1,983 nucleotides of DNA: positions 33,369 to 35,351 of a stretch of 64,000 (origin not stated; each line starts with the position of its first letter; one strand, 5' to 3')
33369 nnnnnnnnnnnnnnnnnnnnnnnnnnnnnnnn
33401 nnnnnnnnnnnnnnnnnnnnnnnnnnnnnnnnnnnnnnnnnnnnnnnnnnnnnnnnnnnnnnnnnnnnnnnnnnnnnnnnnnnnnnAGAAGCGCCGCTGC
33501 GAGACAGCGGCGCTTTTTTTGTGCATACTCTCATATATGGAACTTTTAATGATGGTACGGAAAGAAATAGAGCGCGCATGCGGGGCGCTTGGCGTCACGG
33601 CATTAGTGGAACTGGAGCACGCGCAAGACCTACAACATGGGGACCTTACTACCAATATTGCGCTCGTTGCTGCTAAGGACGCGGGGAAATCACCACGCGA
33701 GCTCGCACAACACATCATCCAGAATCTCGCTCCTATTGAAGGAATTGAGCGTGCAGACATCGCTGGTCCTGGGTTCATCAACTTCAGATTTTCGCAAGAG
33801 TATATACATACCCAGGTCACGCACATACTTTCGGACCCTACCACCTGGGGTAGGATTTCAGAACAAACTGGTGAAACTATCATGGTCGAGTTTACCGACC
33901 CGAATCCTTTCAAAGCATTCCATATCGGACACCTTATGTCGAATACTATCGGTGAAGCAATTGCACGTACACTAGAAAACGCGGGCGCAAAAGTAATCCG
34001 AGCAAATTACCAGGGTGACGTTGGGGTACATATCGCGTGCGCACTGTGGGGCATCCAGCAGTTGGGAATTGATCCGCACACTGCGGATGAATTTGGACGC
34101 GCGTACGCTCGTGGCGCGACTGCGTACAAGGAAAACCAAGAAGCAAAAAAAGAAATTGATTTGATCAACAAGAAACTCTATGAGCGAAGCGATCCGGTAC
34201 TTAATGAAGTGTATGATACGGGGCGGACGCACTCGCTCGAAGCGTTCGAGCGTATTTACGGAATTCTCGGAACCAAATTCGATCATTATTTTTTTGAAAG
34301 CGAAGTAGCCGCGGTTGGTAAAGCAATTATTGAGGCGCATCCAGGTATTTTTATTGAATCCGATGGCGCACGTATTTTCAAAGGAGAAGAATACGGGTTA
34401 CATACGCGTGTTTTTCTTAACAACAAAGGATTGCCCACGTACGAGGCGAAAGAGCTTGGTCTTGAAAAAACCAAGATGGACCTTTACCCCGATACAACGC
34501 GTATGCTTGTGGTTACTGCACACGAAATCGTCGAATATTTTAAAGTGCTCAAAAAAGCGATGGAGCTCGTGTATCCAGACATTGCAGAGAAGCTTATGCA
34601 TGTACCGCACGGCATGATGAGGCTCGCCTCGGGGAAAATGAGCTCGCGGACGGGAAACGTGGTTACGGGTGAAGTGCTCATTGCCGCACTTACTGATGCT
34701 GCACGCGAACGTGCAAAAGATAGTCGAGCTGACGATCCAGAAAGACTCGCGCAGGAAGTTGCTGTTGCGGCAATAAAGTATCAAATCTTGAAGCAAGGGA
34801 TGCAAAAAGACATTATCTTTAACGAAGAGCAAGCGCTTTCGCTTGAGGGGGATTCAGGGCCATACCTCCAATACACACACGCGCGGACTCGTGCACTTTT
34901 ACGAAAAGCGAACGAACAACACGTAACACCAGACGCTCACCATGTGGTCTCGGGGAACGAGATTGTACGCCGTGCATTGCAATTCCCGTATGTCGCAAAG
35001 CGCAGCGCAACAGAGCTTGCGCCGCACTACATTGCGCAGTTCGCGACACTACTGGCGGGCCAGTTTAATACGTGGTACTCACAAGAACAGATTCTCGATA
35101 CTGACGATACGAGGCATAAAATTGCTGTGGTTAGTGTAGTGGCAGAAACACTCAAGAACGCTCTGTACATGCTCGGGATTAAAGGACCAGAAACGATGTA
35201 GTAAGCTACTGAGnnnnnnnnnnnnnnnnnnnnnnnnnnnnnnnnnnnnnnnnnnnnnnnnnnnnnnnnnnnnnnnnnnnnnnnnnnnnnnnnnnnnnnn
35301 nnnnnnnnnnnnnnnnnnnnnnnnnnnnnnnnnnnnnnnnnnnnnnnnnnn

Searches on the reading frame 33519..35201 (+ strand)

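Call 29: search_protein_families(library=pfam, proteins=[window:33519-35201:+], max_evalue=0.0001)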
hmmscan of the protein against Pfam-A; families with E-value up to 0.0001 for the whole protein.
window:33519-35201:+ (560 aa): 3 families
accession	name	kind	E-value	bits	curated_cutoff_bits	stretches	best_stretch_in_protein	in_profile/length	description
PF00750.26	tRNA-synt_1d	-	1.6e-29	103.4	23.3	1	100-435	2-348/349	tRNA synthetases class I (R), catalytic domain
PF05746.21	DALR_1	-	6.5e-23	81.5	22.3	1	450-560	1-117/117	DALR anticodon binding domain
PF03485.21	Arg_tRNA_synt_N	-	2.9e-19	69.9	21.5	1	13-91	7-85/85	Arginyl tRNA synthetase N terminal domain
